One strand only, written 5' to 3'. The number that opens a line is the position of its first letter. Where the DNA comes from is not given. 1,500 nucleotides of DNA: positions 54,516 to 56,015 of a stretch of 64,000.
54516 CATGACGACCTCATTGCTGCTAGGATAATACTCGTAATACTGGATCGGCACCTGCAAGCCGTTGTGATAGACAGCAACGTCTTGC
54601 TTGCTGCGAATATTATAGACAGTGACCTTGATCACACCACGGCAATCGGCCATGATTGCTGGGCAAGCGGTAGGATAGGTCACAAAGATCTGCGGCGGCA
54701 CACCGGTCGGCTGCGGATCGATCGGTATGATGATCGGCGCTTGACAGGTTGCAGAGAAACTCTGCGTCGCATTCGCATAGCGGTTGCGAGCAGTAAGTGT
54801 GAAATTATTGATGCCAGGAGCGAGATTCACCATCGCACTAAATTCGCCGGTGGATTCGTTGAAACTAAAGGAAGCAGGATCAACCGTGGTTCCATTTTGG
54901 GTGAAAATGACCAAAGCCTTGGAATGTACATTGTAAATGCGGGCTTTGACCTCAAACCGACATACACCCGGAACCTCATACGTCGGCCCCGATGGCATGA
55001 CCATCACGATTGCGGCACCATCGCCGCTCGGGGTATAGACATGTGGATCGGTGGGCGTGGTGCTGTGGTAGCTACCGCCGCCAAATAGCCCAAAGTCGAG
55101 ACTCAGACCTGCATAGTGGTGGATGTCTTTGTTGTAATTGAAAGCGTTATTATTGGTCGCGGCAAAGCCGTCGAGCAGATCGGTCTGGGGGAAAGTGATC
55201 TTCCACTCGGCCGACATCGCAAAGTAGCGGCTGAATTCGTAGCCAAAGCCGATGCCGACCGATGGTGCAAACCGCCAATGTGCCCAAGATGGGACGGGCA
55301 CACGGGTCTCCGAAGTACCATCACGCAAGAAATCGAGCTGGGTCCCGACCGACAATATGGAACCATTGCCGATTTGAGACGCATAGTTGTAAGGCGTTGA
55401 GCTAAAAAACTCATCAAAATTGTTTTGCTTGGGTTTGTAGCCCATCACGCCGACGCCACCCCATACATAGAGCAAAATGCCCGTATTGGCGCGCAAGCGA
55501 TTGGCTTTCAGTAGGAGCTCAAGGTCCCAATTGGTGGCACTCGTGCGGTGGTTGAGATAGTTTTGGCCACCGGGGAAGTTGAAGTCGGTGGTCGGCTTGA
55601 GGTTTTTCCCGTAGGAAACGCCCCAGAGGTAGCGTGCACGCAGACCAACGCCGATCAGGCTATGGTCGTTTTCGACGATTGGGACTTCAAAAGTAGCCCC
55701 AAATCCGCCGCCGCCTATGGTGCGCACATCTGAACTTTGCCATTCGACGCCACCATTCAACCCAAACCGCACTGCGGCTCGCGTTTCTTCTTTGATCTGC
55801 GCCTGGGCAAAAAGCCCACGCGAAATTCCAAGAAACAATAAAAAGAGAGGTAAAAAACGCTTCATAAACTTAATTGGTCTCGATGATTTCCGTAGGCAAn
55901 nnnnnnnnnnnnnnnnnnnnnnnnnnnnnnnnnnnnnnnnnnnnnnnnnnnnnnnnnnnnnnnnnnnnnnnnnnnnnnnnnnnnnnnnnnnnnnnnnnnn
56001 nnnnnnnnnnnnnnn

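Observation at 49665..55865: Giant outer-membrane-anchored protein with 18 tandem Cys/His modules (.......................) of no family I can name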

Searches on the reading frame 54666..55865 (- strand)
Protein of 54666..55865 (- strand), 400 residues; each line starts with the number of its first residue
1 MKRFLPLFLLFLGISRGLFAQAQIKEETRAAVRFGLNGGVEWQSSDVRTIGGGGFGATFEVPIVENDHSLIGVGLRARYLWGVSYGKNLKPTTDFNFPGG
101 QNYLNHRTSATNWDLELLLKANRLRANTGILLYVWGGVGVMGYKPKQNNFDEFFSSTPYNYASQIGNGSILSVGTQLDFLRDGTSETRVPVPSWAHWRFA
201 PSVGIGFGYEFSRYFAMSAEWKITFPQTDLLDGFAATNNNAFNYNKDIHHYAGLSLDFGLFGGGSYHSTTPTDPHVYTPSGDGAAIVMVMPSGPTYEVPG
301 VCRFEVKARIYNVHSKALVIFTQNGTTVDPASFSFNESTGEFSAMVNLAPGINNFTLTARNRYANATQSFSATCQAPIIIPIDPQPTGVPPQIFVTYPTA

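Call 35: search_protein_families(library=pfam, alignment_id=A2, max_evalue=0.01)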
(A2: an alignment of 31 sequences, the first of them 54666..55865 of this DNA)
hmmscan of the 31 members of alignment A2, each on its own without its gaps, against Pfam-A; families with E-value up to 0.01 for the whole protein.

A. member 1, window:54666-55865:- (400 aa): 1 family
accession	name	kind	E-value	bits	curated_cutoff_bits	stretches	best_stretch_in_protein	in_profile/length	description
PF13505.12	OMP_b-brl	-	0.0011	19.6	28.7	1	24-224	14-153/175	Outer membrane protein beta-barrel domain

B. families by the number of members that match (of 31 scanned): 16 families
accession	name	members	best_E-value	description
PF13505.12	OMP_b-brl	6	1.5e-06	Outer membrane protein beta-barrel domain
PF09136.16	Glucodextran_B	4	6.8e-13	Glucodextranase, domain B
PF17957.7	Big_7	4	0.0034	Bacterial Ig domain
PF12733.13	Cadherin-like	2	8.2e-12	Cadherin-like beta sandwich domain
PF19573.5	DUF6089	2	3.3e-05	Domain of unknown function (DUF6089)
PF17996.7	CE2_N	2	4.3e-05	Carbohydrate esterase 2 N-terminal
PF07550.17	Shr-like_HID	2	0.00045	Heme-binding protein Shr-like, Hb-interacting domain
PF07495.19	Y_Y_Y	1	0.00011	Y_Y_Y domain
PF14054.11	DUF4249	1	0.00039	Domain of unknown function (DUF4249)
PF03440.20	APT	1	0.00065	Aerolysin/Pertussis toxin (APT) domain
PF12308.13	Noelin-1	1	0.00068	Neurogenesis glycoprotein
PF22768.1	SPP1_Dit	1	0.0013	Siphovirus-type tail component, C-terminal domain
PF16833.10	EKLF_TAD2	1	0.0052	Erythroid krueppel-like transcription factor, transactivation 2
PF09343.15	DUF2460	1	0.0055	Conserved hypothetical protein 2217 (DUF2460)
PF24421.1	Ig_J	1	0.0076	Tip attachment protein J, Ig-like domain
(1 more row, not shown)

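Call 39: predict_structure(alignment_id=A2)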
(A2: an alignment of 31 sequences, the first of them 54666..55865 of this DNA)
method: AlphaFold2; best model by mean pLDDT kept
length: 400 residues; sequences in the alignment: 31
mean_pLDDT: 83.1   pTM: 0.58
mean pLDDT of the five models: 83.1, 82.7, 82.4, 82.4, 82.4
residues with pLDDT >= 90: 203; 70-90: 116; 50-70: 48; < 50: 33
segments of 3 or more residues with pLDDT < 50: 19-27, 238-240, 263-280
pLDDT, mean of each block of 10 residues (from residue 1): 70 65 46 95 90 96 87 96 93 84 91 98 92 97 89 70 79 85 73 78 98 93 93 65 73 96 47 39 87 91 96 95 97 95 97 98 92 86 56 56
secondary structure, 60 per line:
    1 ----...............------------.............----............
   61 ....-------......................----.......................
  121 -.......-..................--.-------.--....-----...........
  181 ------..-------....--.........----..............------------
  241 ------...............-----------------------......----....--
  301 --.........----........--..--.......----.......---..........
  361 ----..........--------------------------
elements in order: H5-19 E32-44 E49-64 E72-93 E101-120 H122-128 E130-147 H161-164 H170-180 E196-199 E202-210 E215-228 E247-261 E285-290 E295-298 E303-311 E319-323 E333-336 E341-347 E351-360 E365-374
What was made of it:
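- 55803..55865 (-): Signal peptide (aa 1-21, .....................). AF2 predicts a helix at aa 5-19 (call 39).
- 55080..55778 (-): 8-stranded OmpA/OmpX-like outer-membrane beta-barrel (aa ~30-262). AF2 strands lie at aa 32-44, 49-64, 72-93, 101-120, 130-147, 196-210, 215-228 and 247-261 (call 39).
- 55020..55079 (-): Gly/Pro/Thr-rich hinge (aa 263-282). pLDDT is below 50 for aa 263-280 (call 39).
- On Inverse autotransporter (type Ve): AF2 gives 8 strands (call 39).
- On OmpA-like 8-stranded barrel superfamily (OMP_b-brl): The AF2 strand map (call 39).
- AF2 gives 8 strands, with pLDDT above 90 on most strands (call 39). Here the short turns at aa 65-71, 121-129 and 211-214 lie on the same side as the termini, and the long loops at aa 148-195 and 229-246 lie opposite (call 39).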

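Call 42: fold_search(model_id=the predicted structure, library=pdb)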
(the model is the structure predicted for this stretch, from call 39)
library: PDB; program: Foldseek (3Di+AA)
matches with E <= 10: 1306; with E <= 0.001: 20
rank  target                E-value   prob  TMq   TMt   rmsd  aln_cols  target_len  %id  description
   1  9fzc_A                1.5e-06  1.00  0.32  0.68   5.2       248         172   13  Structure of OmpA-short in complex with nanobody Nb01 (released 2024-07-17)
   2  1qj9                  6.7e-06  1.00  0.27  0.61   6.5       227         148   12  CRYSTAL STRUCTURE OF THE OUTER MEMBRANE PROTEIN OMPX FROM ESCHERICHIA COLI (released 1999-10-06)
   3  1bxw                  1.0e-05  1.00  0.28  0.54   7.2       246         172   11  OUTER MEMBRANE PROTEIN A (OMPA) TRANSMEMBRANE DOMAIN (released 1998-10-14)
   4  1p4t                  1.5e-05  1.00  0.30  0.71   7.8       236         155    8  Crystal structure of Neisserial surface protein A (NspA) (released 2003-07-22)
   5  2x27                  2.8e-05  1.00  0.27  0.46   9.1       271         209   13  Crystal structure of the outer membrane protein OprG from Pseudomonas aeruginosa (released 2010-12-15)
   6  3kvn_X                3.2e-05  0.99  0.21  0.15  15.9       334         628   10  Crystal structure of the full-length autotransporter EstA from Pseudomonas aeruginosa (released 2010-01-26)
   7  3qrc_A                3.6e-05  1.00  0.27  0.61   7.3       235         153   10  The crystal structure of Ail, the attachment invasion locus protein of Yersinia pestis, in complex with the heparin an (released 2011-11-23)
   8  3kvn_A                3.8e-05  0.99  0.20  0.15  17.2       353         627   11  Crystal structure of the full-length autotransporter EstA from Pseudomonas aeruginosa (released 2010-01-26)
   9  9nh2_A                4.4e-05  1.00  0.34  0.58   6.4       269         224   13  In situ cryo-EM structure of porin III of the Legionella Dot/Icm T4SS machine (released 2025-09-17)
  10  2n2l_MODEL_1_A        8.7e-05  1.00  0.23  0.48   7.1       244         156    9  NMR structure of yersinia pestis ail (attachment invasion locus) in decylphosphocholine micelles calculated wi (released 2015-07-22)
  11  2f1v_A                1.0e-04  1.00  0.29  0.54   7.3       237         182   13  Outer membrane protein OmpW (released 2006-01-24)
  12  3qra                  1.3e-04  1.00  0.25  0.58   7.9       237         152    9  The crystal structure of Ail, the attachment invasion locus protein of Yersinia pestis (released 2011-11-23)
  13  1qjp                  1.4e-04  1.00  0.25  0.61   7.0       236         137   11  HIGH RESOLUTION STRUCTURE OF THE OUTER MEMBRANE PROTEIN A (OMPA) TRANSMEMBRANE DOMAIN (released 2000-06-30)
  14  7xw0_B                2.7e-04  1.00  0.26  0.35   9.8       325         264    8  Crystal structure of pOmpT (released 2023-05-31)
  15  7q5c                  3.8e-04  0.54  0.12  0.17  17.2       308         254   12  Crystal structure of OmpG in space group 96 (released 2022-11-16)
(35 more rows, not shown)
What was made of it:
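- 55080..55778 (-): Foldseek's best hits are OmpA, OmpX, NspA, OprG, Ail and OmpW (call 42).
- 53838..55019 (-): Four Ig-like beta-sandwich modules (aa 283-381, 382-483, 484-579, 580-676), each with a Cys pair. AF2 predicts a sandwich at aa 285-374, with titin and NCAM Ig hits (calls 39, 42).
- On OmpA-like 8-stranded barrel superfamily (OMP_b-brl): OmpA, OmpX, NspA, OprG, Ail and OmpW match at probability 1.0 (call 42).
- Closest known: OmpA / OmpX / NspA / Ail class of 8-stranded outer-membrane barrels. Same: The N-terminal domain is predicted as an 8-stranded barrel and superposes best on these structures (calls 39, 42).
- Foldseek matches OmpA, OmpX, NspA, OprG, Ail and OmpW at probability 1.0 and target-normalised TM 0.46-0.71 (call 42).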
